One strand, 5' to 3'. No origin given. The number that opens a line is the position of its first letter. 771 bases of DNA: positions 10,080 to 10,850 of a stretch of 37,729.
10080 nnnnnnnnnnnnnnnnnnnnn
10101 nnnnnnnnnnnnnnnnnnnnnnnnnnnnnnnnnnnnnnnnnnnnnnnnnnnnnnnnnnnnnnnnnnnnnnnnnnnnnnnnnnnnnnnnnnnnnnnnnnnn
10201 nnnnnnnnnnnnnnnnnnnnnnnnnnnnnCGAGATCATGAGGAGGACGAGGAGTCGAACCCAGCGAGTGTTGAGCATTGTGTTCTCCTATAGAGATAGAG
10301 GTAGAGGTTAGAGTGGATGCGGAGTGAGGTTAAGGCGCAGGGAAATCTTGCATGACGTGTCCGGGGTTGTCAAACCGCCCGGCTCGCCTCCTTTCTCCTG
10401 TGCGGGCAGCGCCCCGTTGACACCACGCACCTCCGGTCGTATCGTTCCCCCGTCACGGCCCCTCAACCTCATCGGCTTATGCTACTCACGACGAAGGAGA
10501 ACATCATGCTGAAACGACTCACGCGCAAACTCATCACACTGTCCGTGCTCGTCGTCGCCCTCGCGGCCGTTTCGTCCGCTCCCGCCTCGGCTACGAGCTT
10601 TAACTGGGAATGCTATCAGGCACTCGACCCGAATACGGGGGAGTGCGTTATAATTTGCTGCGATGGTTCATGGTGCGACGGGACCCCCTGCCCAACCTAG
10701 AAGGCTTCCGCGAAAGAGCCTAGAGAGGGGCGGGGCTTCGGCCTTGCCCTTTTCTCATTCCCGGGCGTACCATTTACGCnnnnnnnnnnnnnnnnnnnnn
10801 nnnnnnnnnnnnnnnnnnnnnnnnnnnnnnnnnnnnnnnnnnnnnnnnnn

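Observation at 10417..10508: Shared promoter and conserved 5' leader motif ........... upstream of all five secreted-protein genes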

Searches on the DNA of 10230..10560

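Call 85: search_rna_families(source=window, start=10230, end=10560, threshold=evalue, max_evalue=1)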
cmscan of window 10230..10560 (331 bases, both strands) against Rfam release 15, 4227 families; matches with E-value up to 1: 1.
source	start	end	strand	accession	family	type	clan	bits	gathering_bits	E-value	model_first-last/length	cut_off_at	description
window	10387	10481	-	RF02151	MIMT1_1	Gene; lncRNA;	-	16.8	45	0.57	1-88/88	no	MER1 repeat containing imprinted transcript 1 conserved region 1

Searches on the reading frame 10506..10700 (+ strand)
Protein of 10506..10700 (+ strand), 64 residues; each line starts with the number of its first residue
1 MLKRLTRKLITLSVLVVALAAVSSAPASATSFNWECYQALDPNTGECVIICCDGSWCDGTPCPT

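Call 16: search_protein_families(library=pfam, proteins=[window:10506-10700:+], max_evalue=0.01)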
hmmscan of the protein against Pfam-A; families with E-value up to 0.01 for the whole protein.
window:10506-10700:+ (64 aa): 0 families

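Call 45: find_homologous_proteins(query=A3, max_evalue=0.01)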
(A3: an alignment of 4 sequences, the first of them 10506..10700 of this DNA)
Query A3 (4 sequences) (64 aa, profile of the alignment): 26 proteins with E <= 0.01 among 540 candidates.
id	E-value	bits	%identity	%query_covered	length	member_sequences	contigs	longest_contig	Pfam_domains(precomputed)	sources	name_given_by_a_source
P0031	2.7e-27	113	100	100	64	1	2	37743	-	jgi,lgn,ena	jgi:hypothetical protein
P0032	3.6e-26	109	44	86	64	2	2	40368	-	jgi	jgi:hypothetical protein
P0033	9.0e-26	108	37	81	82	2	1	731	-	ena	-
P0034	7.8e-21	92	45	83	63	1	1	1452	-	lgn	-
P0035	4.2e-18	83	-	-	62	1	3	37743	-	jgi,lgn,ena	jgi:hypothetical protein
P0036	7.8e-18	82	40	86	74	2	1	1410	-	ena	-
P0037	1.5e-14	72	35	86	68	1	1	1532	-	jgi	jgi:hypothetical protein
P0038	9.9e-12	63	56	97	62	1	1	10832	-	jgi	jgi:hypothetical protein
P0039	1.0e-10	60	39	48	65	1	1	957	-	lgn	-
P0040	1.5e-9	56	93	23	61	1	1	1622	-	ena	-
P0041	5.2e-9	54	55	89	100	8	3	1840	-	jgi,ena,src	-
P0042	2.9e-8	52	62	83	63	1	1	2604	-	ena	-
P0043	4.9e-8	51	56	89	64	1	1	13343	-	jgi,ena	-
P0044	8.3e-8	50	58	83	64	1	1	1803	-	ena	-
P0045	1.5e-7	49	29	48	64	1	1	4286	-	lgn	-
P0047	2.4e-7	49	57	89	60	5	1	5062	-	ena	-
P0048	2.6e-7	49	-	-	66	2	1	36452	-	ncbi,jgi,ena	ncbi:MAG TPA: hypothetical protein VF736_12810 [Pyrinomonadaceae bacterium]|jgi:hypothetical protein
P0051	3.6e-6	45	49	84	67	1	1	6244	-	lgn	-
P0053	1.4e-4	40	54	89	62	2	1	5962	-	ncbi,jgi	jgi:hypothetical protein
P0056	1.9e-3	36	70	16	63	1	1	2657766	-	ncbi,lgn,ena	-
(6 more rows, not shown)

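Call 48: find_encoding_contigs(protein=P0056, flank=4000, max_places=2)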
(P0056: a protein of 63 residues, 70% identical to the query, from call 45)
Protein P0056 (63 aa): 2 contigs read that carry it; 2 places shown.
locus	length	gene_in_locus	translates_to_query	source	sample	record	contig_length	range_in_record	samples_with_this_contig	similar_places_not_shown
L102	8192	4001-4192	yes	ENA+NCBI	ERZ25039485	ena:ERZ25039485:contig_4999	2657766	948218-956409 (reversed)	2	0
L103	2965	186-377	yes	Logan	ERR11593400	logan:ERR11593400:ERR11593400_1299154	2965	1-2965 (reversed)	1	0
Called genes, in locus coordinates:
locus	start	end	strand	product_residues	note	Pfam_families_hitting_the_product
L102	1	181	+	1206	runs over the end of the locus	PF14938:SNAP (faint), PF07719:TPR_2 (faint), PF13414:TPR_11 (faint), PF13424:TPR_12, PF13424:TPR_12, PF00515:TPR_1 (weak), PF13424:TPR_12, PF12770:CHAT, +4 more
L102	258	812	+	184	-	-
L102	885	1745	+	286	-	-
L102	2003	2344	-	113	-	PF14023:Bestrophin-like (weak)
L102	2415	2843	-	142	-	PF13672:PP2C_2 (weak), PF00481:PP2C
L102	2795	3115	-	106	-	-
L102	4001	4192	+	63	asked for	-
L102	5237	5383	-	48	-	-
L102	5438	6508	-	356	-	-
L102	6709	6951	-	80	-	-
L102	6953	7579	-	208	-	PF04542:Sigma70_r2, PF08281:Sigma70_r4_2, PF04545:Sigma70_r4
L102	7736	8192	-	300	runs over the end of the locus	PF01545:Cation_efflux, PF16916:ZT_dimer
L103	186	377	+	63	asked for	-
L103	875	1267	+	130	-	-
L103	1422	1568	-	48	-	-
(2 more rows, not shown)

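Call 49: find_encoding_contigs(protein=P0043, flank=4000, max_places=2)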
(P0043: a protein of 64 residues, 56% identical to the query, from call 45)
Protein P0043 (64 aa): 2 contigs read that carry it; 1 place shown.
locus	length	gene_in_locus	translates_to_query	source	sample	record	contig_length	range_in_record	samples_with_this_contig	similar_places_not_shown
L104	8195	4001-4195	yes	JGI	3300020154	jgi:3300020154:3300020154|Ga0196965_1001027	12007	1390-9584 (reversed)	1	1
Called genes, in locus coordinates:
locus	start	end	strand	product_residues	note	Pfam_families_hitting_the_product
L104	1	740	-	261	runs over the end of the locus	PF12686:DUF3800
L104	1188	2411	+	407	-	PF04434:SWIM (weak), PF01609:DDE_Tnp_1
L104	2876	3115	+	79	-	-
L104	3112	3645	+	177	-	-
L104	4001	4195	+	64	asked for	-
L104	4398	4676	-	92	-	PF13560:HTH_31, PF12844:HTH_19 (weak), PF01381:HTH_3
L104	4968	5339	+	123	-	PF00072:Response_reg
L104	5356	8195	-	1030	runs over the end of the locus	PF13424:TPR_12, PF13424:TPR_12 (weak), PF17874:TPR_MalT, PF00158:Sigma54_activat, PF14532:Sigma54_activ_2, PF07728:AAA_5, PF25601:AAA_lid_14, PF02954:HTH_8, +8 more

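Call 50: find_encoding_contigs(protein=P0038, flank=4000, max_places=2)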
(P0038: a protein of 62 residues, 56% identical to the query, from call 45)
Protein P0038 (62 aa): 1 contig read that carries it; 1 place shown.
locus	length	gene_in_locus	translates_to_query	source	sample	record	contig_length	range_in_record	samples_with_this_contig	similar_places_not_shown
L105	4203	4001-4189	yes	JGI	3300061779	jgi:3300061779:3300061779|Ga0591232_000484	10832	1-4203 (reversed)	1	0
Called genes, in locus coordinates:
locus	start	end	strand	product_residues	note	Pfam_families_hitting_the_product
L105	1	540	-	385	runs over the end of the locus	PF26745:SPM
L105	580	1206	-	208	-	-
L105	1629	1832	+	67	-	-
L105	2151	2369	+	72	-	-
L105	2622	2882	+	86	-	-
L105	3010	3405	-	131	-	-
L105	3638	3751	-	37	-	-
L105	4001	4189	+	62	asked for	-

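Call 52: find_encoding_contigs(protein=P0051, flank=3000, max_places=2)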
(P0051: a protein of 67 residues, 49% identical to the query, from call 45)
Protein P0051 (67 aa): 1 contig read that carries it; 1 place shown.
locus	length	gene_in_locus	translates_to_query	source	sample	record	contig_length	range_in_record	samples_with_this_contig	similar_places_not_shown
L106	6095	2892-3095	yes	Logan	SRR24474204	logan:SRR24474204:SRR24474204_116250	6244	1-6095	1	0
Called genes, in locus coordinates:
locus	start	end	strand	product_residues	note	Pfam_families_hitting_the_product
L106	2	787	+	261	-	?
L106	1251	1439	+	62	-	-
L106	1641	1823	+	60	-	-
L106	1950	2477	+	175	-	PF13098:Thioredoxin_2 (weak)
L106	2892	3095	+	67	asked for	-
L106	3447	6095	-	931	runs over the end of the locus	?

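Call 53: find_encoding_contigs(protein=P0053, flank=3000, max_places=2)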
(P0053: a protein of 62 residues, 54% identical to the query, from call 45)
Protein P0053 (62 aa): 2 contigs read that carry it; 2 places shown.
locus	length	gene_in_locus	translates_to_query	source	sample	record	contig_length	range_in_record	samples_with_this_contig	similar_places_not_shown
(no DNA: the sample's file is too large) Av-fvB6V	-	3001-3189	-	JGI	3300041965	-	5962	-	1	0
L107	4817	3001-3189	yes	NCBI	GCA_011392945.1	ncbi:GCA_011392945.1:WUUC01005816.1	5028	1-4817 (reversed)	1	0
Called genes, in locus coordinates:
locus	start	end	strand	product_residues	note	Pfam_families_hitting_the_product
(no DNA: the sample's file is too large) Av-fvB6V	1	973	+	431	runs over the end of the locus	PF00932:LTD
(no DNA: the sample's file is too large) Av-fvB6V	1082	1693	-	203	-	-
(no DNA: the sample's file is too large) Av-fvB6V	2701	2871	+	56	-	-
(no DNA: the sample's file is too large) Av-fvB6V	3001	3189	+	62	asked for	-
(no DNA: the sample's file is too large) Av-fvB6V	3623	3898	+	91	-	-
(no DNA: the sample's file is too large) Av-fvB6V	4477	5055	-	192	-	?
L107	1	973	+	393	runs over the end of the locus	?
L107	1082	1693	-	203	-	-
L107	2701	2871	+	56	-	-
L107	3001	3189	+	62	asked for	-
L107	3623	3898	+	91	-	-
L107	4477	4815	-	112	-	?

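Call 54: find_encoding_contigs(protein=P0047, flank=3000, max_places=2)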
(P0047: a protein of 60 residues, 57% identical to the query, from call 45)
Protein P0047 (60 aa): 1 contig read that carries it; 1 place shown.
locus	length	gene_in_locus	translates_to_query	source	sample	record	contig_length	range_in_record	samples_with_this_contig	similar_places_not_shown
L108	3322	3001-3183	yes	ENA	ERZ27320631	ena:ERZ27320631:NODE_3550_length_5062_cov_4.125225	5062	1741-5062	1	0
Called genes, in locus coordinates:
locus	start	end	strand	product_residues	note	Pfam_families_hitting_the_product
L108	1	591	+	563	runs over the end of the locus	PF07969:Amidohydro_3, PF01979:Amidohydro_1 (weak)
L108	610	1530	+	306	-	PF00092:VWA, PF13519:VWA_2, PF25106:VWA_4 (weak)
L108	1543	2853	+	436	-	PF00155:Aminotran_1_2 (weak), PF00266:Aminotran_5, PF01041:DegT_DnrJ_EryC1, PF01053:Cys_Met_Meta_PP (weak), PF01212:Beta_elim_lyase (weak)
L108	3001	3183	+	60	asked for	-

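Call 55: find_encoding_contigs(protein=P0048, flank=3000, max_places=2)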
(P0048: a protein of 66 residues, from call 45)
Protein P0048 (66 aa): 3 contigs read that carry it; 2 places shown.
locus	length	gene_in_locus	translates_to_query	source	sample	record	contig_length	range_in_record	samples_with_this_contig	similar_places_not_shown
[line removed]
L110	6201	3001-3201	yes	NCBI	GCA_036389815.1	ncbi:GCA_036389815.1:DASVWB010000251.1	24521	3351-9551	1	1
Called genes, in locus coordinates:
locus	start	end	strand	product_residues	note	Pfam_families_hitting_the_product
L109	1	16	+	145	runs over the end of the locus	-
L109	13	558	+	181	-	PF01381:HTH_3, PF13443:HTH_26 (weak)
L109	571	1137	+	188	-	-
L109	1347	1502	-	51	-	-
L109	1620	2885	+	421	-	PF04434:SWIM, PF01609:DDE_Tnp_1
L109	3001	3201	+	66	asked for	-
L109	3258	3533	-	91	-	PF13560:HTH_31, PF01381:HTH_3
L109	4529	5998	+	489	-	PF07719:TPR_2 (faint), PF14559:TPR_19 (faint), PF13424:TPR_12 (weak)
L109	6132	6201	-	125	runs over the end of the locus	PF01641:SelR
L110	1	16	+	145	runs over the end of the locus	-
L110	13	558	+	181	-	PF01381:HTH_3, PF13443:HTH_26 (weak)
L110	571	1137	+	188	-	-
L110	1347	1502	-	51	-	-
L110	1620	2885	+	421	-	PF04434:SWIM, PF01609:DDE_Tnp_1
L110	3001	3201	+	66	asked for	-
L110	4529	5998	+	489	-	PF07719:TPR_2 (faint), PF14559:TPR_19 (faint), PF13424:TPR_12 (weak)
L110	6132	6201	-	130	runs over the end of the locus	PF01641:SelR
